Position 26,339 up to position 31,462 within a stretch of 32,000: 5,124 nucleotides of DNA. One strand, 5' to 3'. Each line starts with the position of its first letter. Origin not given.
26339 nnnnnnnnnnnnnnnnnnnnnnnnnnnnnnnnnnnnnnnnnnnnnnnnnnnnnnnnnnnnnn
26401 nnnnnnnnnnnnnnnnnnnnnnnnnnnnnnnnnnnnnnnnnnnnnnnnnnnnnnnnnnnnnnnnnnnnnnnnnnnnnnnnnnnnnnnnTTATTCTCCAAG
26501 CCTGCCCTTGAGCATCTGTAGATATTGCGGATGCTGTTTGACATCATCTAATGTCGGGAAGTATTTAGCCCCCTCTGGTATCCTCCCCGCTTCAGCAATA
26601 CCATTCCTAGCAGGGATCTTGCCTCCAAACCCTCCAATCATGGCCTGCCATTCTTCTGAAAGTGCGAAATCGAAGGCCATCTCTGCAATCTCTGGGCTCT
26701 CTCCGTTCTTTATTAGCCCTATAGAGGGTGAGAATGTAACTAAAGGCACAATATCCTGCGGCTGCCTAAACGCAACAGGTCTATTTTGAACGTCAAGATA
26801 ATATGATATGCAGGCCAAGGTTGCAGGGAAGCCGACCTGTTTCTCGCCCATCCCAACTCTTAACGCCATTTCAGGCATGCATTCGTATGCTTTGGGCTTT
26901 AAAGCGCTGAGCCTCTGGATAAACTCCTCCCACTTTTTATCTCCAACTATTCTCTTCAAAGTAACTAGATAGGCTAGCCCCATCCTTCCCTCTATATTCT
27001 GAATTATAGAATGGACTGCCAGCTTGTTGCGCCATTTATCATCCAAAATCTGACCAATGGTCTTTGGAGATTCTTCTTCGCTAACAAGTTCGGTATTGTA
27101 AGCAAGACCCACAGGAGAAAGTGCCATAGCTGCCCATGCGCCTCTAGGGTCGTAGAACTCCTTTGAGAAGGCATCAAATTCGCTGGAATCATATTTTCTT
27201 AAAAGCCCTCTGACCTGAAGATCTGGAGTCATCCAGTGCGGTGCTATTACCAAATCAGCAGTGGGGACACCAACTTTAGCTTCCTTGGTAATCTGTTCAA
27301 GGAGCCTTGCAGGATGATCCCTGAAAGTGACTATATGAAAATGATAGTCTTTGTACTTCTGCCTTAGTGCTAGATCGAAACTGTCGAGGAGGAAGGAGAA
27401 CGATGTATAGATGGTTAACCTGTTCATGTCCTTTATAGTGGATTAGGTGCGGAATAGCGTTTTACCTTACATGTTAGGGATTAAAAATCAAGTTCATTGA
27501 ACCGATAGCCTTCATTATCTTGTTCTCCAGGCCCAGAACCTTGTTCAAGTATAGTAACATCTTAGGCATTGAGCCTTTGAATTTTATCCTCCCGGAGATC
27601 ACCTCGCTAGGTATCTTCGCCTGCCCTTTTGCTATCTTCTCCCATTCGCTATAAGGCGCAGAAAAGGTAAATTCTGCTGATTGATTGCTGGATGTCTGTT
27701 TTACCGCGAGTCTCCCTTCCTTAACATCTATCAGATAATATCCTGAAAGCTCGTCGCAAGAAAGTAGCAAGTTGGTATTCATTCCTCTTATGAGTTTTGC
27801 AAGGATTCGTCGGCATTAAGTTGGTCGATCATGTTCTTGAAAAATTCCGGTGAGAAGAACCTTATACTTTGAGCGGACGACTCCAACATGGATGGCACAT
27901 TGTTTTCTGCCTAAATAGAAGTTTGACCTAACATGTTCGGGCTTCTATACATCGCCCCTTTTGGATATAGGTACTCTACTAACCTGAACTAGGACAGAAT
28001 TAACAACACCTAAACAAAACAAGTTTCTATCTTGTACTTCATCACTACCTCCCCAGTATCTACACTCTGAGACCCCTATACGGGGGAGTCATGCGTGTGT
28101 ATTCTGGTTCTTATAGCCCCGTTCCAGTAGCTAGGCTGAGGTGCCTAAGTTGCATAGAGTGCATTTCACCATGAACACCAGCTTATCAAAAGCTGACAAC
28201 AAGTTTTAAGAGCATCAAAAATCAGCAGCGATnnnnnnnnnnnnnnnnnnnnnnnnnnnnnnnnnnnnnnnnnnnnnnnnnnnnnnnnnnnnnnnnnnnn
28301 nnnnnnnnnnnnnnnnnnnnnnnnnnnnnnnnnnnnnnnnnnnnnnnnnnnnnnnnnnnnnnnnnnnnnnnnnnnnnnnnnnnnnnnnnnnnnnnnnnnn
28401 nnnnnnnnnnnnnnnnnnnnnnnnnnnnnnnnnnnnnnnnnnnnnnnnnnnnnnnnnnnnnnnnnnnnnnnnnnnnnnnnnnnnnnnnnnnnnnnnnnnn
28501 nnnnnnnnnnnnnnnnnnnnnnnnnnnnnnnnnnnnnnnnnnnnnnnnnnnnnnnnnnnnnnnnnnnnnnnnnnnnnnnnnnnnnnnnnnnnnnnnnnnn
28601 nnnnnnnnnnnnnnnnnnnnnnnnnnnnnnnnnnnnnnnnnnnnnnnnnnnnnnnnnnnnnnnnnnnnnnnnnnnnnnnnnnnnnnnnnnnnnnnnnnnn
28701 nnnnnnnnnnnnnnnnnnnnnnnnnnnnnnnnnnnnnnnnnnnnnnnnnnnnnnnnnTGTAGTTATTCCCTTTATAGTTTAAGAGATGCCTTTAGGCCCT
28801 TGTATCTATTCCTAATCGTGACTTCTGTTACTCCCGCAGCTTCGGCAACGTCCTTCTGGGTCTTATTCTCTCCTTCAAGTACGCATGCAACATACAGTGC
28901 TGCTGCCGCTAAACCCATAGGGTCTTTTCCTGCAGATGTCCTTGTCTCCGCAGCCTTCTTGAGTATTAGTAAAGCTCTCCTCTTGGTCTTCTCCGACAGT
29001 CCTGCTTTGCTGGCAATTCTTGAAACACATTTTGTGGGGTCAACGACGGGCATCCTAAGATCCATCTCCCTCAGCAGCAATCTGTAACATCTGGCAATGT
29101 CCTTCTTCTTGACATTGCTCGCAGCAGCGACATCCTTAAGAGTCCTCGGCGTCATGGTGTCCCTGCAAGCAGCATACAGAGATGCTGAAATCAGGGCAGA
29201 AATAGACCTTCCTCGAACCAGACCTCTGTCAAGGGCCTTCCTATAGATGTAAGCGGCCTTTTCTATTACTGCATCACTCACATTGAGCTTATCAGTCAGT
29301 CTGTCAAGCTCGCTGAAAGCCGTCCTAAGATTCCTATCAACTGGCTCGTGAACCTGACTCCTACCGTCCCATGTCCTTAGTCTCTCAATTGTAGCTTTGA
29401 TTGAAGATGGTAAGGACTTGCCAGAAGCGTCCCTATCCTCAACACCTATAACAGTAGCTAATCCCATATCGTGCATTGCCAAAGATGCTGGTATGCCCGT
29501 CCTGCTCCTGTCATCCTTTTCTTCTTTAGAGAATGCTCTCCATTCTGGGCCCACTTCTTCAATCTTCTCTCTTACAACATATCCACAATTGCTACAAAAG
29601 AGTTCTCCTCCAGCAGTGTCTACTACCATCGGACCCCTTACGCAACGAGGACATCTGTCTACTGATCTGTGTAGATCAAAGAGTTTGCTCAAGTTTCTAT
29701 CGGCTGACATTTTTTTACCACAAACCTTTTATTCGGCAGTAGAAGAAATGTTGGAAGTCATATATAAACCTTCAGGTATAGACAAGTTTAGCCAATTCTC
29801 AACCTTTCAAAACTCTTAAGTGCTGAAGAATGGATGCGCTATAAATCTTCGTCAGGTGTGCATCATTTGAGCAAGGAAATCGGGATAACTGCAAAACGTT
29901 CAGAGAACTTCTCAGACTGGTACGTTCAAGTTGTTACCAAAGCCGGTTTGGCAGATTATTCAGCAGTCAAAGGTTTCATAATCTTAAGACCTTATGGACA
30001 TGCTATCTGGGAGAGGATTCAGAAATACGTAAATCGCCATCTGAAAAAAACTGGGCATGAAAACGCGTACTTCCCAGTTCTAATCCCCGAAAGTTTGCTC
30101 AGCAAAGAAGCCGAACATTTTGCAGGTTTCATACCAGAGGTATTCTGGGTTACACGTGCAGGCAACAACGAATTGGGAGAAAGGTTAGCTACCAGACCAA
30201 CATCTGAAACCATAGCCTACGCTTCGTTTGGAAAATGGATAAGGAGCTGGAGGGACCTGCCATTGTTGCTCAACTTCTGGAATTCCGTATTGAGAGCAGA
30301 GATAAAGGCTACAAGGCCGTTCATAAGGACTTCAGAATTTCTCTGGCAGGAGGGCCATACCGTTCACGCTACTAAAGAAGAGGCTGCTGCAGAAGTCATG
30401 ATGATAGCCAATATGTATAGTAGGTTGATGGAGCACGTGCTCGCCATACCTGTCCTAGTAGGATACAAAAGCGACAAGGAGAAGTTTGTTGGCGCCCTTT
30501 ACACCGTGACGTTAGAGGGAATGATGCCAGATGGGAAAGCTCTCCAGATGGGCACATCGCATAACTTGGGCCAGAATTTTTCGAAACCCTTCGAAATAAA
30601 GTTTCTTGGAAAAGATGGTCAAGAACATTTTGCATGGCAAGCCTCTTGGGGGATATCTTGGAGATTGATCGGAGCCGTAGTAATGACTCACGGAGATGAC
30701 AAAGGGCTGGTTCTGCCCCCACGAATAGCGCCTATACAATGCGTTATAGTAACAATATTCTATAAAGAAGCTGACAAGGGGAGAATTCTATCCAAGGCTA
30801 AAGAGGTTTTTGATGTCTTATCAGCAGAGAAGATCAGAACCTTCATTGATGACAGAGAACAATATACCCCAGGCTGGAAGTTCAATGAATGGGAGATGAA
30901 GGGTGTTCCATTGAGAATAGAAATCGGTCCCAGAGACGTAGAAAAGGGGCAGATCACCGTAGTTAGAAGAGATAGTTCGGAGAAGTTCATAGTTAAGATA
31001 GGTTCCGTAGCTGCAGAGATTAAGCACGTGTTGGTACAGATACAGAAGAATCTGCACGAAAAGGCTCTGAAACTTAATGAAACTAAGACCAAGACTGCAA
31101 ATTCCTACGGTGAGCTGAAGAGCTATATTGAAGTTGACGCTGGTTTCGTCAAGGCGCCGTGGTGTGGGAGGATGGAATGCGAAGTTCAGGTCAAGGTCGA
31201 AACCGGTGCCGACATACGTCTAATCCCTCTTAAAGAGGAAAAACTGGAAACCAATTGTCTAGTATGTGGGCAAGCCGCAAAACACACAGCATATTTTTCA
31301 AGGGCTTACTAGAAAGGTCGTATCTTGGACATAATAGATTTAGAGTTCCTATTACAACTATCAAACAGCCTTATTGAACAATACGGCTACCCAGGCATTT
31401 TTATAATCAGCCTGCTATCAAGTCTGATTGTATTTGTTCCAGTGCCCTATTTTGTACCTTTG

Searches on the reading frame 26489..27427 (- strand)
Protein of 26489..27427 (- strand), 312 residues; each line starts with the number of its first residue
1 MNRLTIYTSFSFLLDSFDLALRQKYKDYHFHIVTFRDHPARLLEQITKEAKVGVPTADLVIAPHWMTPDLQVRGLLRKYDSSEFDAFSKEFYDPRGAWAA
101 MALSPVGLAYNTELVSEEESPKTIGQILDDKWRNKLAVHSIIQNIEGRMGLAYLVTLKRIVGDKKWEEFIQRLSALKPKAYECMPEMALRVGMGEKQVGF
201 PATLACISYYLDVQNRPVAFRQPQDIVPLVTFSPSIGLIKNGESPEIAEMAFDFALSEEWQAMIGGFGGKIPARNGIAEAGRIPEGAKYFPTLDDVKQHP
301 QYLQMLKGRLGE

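Call 13: search_protein_families(library=pfam, proteins=[window:26489-27427:-])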
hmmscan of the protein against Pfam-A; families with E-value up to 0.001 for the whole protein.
window:26489-27427:- (312 aa): 1 family
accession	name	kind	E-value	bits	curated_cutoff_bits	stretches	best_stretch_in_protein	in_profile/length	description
PF13343.11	SBP_bac_6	-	4.2e-14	53.1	24.6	1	70-289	24-234/245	Bacterial extracellular solute-binding protein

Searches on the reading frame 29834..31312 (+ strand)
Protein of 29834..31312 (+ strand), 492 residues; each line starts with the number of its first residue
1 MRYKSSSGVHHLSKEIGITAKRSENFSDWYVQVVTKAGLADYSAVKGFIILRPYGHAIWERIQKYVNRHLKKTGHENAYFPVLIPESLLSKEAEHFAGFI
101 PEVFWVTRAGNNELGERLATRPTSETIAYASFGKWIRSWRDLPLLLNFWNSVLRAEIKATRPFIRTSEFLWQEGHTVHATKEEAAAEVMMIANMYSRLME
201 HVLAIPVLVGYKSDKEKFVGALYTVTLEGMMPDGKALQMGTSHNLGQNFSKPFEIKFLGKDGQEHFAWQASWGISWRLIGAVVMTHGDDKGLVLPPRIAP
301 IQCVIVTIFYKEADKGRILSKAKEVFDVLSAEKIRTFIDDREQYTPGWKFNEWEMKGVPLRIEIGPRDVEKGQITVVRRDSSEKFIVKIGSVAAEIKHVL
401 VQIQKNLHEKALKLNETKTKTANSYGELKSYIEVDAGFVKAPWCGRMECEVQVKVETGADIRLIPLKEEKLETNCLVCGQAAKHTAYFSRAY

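Call 13: search_protein_families(library=pfam, proteins=[window:29834-31312:+])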
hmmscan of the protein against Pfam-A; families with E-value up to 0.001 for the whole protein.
window:29834-31312:+ (492 aa): 3 families
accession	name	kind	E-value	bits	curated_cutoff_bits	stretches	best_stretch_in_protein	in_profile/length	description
PF09180.16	ProRS-C_1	-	1.2e-20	73.8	31.5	1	426-492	2-71/71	Prolyl-tRNA synthetase, C-terminal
PF03129.25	HGTP_anticodon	-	7.1e-20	71.4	21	1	302-397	1-92/94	Anticodon binding domain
PF00587.30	tRNA-synt_2b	-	8.7e-19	68.7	29.3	1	112-283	5-176/179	tRNA synthetase class II core domain (G, H, P, S and T)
